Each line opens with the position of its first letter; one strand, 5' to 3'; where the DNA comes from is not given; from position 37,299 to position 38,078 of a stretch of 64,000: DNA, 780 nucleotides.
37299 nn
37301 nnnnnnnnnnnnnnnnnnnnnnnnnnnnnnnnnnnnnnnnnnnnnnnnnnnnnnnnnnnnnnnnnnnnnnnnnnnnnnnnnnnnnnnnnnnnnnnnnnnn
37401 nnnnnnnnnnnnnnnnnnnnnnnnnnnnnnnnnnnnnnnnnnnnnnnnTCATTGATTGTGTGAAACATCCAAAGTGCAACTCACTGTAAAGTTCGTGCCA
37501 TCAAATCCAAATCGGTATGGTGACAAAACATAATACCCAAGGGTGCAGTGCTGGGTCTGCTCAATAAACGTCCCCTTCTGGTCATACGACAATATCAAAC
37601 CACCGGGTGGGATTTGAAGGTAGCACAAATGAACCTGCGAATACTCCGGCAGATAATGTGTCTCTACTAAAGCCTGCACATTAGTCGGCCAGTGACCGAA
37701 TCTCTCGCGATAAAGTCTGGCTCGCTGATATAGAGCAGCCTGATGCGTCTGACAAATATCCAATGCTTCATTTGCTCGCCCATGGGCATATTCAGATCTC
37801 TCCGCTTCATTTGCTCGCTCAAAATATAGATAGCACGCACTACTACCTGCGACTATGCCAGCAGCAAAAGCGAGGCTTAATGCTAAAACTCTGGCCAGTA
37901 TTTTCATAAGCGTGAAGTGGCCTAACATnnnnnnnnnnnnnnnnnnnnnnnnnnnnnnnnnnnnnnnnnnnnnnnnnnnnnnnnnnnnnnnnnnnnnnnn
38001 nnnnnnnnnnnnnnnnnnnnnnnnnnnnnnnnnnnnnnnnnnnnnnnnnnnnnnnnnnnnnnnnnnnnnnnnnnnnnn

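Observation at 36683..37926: Inverted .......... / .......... motifs bracket each cassette ORF and overlap their start codons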

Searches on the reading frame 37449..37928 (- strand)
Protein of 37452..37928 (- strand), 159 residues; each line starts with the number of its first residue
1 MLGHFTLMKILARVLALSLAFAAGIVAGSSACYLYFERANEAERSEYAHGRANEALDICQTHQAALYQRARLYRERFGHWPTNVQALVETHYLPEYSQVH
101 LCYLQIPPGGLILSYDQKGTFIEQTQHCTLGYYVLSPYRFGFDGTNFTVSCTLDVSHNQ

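Call 14: search_protein_families(library=pfam, proteins=[window:37452-37907:-], max_evalue=0.01)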
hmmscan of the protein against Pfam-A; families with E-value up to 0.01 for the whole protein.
window:37452-37907:- (152 aa): 0 families

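Call 22: find_encoding_contigs(protein=window:37449-37907:-, flank=10000, max_places=10)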
Protein window:37449-37907:- (152 aa): no gene with exactly this product is on record in the collection.

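Call 39: search_protein_families(library=pfam, proteins=[window:37452-37928:-], max_evalue=1)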
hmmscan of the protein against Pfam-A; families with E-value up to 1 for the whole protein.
window:37452-37928:- (159 aa): 0 families

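Call 41: find_homologous_proteins(query=window:37452-37907:-, max_evalue=0.001)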
Query window:37452-37907:- (152 aa): 38 proteins with E <= 0.001 among 108 candidates.
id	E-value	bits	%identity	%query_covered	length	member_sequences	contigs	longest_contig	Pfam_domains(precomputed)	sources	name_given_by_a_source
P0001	5.1e-99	346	100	100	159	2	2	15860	-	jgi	jgi:hypothetical protein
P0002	5.3e-86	304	87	100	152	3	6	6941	-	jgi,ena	jgi:hypothetical protein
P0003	1.4e-84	299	87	100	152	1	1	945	-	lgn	-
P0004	1.4e-81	290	86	100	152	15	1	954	-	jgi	jgi:hypothetical protein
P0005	6.2e-80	284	84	100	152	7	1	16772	-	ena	-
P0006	7.3e-80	284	84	100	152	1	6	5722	-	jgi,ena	jgi:hypothetical protein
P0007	9.6e-80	284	84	100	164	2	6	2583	-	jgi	-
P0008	2.4e-79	282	83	100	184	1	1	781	-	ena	-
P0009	2.5e-78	279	80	100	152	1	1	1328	-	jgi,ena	-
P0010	1.1e-76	274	80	100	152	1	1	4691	-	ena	-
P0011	1.0e-75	271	80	100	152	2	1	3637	-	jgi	jgi:hypothetical protein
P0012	1.0e-74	267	78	100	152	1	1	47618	-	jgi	jgi:hypothetical protein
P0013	1.5e-74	267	78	100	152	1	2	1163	-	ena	-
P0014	3.6e-74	266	78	100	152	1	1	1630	-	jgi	jgi:hypothetical protein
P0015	2.6e-73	263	79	100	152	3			-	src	-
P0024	3.7e-67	243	71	100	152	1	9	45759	-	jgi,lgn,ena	jgi:hypothetical protein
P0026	5.9e-65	236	72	99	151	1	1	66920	-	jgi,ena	jgi:hypothetical protein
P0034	1.1e-50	189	57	99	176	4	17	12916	-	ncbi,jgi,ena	jgi:hypothetical protein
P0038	1.2e-13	69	97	22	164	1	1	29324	-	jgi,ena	-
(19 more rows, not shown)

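Call 42: find_encoding_contigs(protein=P0012, flank=5000, max_places=4)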
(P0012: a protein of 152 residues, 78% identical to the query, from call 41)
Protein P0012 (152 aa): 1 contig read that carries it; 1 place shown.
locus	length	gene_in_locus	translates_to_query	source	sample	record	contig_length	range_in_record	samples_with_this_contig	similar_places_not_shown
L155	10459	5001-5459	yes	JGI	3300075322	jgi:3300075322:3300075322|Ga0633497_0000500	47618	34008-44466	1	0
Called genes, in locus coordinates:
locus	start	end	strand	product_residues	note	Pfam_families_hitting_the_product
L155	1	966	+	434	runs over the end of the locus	PF13167:GTP-bdg_N, PF16360:GTP-bdg_M, PF03193:RsgA_GTPase (faint), PF00350:Dynamin_N (faint), PF01926:MMR_HSR1, PF02421:FeoB_N (weak)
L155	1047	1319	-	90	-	-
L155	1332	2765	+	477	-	PF00483:NTP_transferase, PF24894:Hexapep_GlmU (faint), PF25084:LbH_EIF2B (faint), PF25247:LbH_GLGC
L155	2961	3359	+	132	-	-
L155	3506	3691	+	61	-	-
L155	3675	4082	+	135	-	PF13470:PIN_3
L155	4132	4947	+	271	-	PF00793:DAHP_synth_1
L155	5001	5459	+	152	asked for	-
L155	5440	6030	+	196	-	PF00702:Hydrolase (faint), PF08282:Hydrolase_3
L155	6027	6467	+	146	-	-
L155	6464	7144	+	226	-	PF03968:LptD_N (weak)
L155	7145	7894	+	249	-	PF00005:ABC_tran, PF13304:AAA_21 (faint)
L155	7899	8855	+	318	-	PF02603:Hpr_kinase_N, PF07475:Hpr_kinase_C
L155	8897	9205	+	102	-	PF00381:PTS-HPr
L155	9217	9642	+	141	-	-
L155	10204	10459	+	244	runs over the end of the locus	-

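Call 43: find_encoding_contigs(protein=P0026, flank=5000, max_places=4)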
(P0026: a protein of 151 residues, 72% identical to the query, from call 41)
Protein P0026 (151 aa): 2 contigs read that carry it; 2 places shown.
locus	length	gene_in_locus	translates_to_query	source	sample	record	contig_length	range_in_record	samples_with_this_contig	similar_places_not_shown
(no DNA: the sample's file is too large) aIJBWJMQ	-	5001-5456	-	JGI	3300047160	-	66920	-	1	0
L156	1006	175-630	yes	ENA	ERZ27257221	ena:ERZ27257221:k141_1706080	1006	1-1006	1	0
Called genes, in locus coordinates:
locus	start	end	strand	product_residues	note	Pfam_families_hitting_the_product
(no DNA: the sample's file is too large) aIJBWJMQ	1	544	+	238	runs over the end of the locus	-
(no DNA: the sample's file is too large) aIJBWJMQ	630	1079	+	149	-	-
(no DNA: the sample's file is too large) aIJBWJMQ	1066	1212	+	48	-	-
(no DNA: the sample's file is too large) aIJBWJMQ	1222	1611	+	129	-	-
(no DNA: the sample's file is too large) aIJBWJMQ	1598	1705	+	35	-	-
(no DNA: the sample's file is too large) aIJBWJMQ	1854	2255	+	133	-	PF07119:DUF1375 (weak)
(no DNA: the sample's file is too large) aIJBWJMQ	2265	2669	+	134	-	-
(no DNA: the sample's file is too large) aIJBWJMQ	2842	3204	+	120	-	-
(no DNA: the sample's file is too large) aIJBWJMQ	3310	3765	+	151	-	-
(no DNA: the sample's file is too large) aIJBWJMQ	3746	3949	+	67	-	-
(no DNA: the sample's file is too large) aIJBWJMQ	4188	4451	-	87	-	-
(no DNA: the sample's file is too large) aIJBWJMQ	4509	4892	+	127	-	-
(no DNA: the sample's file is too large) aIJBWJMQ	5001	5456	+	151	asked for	-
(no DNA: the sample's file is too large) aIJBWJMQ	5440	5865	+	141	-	-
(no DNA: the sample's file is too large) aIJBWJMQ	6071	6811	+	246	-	-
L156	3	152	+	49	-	?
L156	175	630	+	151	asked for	-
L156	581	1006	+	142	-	?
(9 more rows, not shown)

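Call 46: find_encoding_contigs(protein=P0024, flank=10000, max_places=6)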
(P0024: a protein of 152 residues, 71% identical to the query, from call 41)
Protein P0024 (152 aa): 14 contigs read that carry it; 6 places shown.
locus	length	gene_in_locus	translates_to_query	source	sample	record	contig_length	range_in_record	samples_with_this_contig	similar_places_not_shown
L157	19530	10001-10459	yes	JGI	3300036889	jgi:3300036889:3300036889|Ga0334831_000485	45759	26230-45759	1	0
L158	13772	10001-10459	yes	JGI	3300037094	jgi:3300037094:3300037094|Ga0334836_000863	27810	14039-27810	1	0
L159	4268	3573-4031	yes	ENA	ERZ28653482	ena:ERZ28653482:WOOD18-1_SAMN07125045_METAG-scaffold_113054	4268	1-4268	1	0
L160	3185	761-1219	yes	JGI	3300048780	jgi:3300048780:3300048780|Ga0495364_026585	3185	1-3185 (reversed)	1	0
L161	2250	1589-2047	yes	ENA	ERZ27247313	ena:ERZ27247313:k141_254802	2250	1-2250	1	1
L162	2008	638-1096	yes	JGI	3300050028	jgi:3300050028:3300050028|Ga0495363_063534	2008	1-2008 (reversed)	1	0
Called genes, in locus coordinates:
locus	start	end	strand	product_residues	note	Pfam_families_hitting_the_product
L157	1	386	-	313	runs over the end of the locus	PF21088:MS_channel_1st, PF00924:MS_channel_2nd, PF21082:MS_channel_3rd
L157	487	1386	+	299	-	-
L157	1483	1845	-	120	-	PF01242:PTPS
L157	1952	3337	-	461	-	PF05893:LuxC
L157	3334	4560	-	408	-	PF04443:LuxE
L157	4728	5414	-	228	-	PF00834:Ribul_P_3_epim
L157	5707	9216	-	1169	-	PF00072:Response_reg, PF00989:PAS, PF08447:PAS_3, PF08448:PAS_4, PF00989:PAS, PF01590:GAF, PF13185:GAF_2, PF13492:GAF_3, +14 more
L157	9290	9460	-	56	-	-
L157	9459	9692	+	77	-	PF01649:Ribosomal_S20p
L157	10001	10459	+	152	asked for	-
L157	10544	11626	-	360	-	PF00535:Glycos_transf_2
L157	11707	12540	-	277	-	-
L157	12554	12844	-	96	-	-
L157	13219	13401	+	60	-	-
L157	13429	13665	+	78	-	-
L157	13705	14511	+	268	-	PF07179:SseB (weak)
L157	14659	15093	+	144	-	-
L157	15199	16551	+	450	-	PF00145:DNA_methylase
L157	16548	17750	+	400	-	PF15515:MvaI_BcnI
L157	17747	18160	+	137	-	PF03852:Vsr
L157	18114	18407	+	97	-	PF01867:Cas_Cas1 (weak)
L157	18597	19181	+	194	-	PF00691:OmpA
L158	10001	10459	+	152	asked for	-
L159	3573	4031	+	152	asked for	-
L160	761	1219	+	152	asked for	-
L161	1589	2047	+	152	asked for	-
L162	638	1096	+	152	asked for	-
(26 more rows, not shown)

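Call 48: find_encoding_contigs(protein=P0034, flank=7000, max_places=8)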
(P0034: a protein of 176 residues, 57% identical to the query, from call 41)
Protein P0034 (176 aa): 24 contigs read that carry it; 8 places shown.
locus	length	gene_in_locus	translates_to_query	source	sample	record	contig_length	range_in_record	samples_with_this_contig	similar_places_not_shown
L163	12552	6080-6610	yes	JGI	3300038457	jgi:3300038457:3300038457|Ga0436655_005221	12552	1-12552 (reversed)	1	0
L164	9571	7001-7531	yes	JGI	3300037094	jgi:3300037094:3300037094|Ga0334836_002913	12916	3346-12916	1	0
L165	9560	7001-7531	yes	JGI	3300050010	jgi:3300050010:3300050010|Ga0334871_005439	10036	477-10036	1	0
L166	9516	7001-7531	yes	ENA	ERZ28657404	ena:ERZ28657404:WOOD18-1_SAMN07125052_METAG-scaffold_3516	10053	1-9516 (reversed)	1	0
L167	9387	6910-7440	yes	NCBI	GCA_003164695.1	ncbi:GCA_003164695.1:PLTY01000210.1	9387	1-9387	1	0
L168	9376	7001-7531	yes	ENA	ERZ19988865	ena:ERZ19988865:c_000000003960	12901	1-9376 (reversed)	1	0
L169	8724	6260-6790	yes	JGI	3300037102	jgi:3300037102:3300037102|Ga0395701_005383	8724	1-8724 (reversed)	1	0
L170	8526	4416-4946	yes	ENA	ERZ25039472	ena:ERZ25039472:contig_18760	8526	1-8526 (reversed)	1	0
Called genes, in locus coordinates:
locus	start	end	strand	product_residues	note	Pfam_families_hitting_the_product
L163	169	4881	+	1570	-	PF02837:Glyco_hydro_2_N, PF00703:Glyco_hydro_2 (weak), PF02836:Glyco_hydro_2_C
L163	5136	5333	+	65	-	-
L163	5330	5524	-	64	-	-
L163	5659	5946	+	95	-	-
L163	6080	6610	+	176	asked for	-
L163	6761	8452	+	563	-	PF13646:HEAT_2 (weak)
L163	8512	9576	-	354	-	-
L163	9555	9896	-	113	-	-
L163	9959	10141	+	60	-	-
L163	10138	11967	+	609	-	PF00474:SSF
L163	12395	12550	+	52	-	?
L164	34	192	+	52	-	-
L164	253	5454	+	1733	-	PF02837:Glyco_hydro_2_N, PF00703:Glyco_hydro_2 (weak), PF02836:Glyco_hydro_2_C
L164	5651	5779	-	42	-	-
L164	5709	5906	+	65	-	-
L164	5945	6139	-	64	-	-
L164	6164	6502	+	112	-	-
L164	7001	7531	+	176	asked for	-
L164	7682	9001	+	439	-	PF13646:HEAT_2 (weak)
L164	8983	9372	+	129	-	-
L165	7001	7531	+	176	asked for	-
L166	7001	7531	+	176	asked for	-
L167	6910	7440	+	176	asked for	-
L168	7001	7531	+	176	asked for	-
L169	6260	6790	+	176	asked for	-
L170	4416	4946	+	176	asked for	-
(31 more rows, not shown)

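Call 64: find_encoding_contigs(protein=P0038, flank=10000, max_places=4)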
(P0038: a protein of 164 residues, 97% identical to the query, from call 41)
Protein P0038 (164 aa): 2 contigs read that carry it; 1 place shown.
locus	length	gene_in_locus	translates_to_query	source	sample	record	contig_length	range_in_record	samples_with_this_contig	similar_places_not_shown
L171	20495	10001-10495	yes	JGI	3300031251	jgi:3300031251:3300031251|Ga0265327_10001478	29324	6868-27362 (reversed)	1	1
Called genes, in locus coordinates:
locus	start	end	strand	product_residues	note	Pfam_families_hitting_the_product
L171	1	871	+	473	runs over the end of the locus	-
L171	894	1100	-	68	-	-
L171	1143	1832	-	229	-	PF08843:AbiEii (faint)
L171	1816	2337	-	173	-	-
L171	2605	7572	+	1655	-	PF07691:PA14, PF10528:GLEYA (faint), PF07691:PA14 (weak), PF07452:CHRD (weak), PF08811:DUF1800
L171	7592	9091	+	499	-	PF07394:DUF1501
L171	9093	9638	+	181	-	-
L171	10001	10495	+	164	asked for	-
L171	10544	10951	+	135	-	PF07166:DUF1398 (faint)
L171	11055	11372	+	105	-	-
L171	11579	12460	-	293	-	PF06283:ThuA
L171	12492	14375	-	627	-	PF21783:YNCE (faint), PF08450:SGL (faint), PF23414:Beta-prop_EML_2 (faint), PF25174:Beta-prop_THOC3 (faint), PF10282:Lactonase (faint), PF03150:CCP_MauG (faint), PF00034:Cytochrom_C (faint), PF21419:RoxA-like_Cyt-c (weak)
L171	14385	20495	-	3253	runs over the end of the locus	PF12951:PATR, PF04185:Phosphoesterase, PF05506:PLipase_C_C, PF16640:Big_3_5, PF17892:Cadherin_5, PF17963:Big_9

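Call 71: find_encoding_contigs(protein=P0005, flank=10000, max_places=5)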
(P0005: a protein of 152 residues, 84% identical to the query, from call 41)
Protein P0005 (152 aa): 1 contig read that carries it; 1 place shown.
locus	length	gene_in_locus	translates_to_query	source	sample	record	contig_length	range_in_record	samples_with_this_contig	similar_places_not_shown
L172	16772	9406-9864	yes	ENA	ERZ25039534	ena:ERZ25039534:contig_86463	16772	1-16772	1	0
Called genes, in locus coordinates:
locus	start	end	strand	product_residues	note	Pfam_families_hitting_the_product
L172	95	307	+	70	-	-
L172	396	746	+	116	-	-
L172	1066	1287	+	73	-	-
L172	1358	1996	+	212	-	PF25021:TEN_NHL, PF01436:NHL (faint), PF25021:TEN_NHL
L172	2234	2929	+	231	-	PF25021:TEN_NHL, PF01436:NHL (faint)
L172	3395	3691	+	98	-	-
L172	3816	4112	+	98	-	-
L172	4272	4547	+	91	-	-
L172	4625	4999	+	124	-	-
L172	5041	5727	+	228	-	-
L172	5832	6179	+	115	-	-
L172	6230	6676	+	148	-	-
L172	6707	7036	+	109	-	-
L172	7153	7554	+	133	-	-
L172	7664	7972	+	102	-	-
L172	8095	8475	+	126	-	-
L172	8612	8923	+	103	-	-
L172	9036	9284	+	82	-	-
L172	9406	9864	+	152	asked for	-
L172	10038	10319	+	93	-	-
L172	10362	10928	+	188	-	-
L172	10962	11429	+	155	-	-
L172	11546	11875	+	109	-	-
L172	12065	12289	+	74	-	-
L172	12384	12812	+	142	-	-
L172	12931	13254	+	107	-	PF18616:CdiI_3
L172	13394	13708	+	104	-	-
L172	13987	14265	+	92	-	-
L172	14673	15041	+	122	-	-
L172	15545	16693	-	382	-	PF02371:Transposase_20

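Call 94: search_protein_families(library=padloc, proteins=[window:37452-37907:-], max_evalue=0.01)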
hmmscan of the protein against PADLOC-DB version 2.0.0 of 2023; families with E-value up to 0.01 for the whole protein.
window:37452-37907:- (152 aa): 0 families

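Call 97: predict_structure(alignment_id=A10)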
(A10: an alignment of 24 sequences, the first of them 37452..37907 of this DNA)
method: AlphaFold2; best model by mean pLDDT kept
length: 152 residues; sequences in the alignment: 24
mean_pLDDT: 65.3   pTM: 0.51
mean pLDDT of the five models: 65.3, 64.3, 63.1, 62.3, 61.0
residues with pLDDT >= 90: 10; 70-90: 57; 50-70: 48; < 50: 37
segments of 3 or more residues with pLDDT < 50: 94-125, 150-152
pLDDT, mean of each block of 10 residues (from residue 1): 75 69 58 65 66 77 90 85 65 46 39 41 50 87 72 38
secondary structure, 60 per line:
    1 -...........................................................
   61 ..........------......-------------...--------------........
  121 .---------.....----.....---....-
elements in order: H2-70 H77-82 H113-121 E131-135 E140-144 H148-151

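Call 99: fold_search(model_id=the predicted structure, library=pdb)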
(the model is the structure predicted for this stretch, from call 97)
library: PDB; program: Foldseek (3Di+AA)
matches with E <= 10: 6; with E <= 0.001: 0
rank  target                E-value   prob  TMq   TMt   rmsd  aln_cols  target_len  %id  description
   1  8v7q_C                4.9e+00  0.04  0.26  0.22  14.3       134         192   14  IpaD (122-321) Pi-helix Mutant (delta Q148) Apo Structure (released 2024-08-21)
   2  4yna_D                5.7e+00  0.03  0.12  0.13   6.4        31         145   22  Oxidized YfiR (released 2015-04-22)
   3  6u42_4J               6.0e+00  0.03  0.11  0.09   6.6        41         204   12  Natively decorated ciliary doublet microtubule (released 2019-11-13)
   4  1osp_L                8.5e+00  0.03  0.11  0.08   2.0        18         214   22  CRYSTAL STRUCTURE OF OUTER SURFACE PROTEIN A OF BORRELIA BURGDORFERI COMPLEXED WITH A MURINE MONOCLONAL ANTIBODY FAB (released 1997-04-21)
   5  5uiw_A                8.5e+00  0.02  0.11  0.05   3.0        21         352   24  Crystal Structure of CC Chemokine Receptor 5 (CCR5) in complex with high potency HIV entry inhibitor 5P7-CCL5 (released 2017-06-28)
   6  9fnd_Y                9.7e+00  0.01  0.12  0.07   9.1        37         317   30  Transcriptional activator PafBC bound to mycobacterial RNA polymerase (released 2025-02-12)
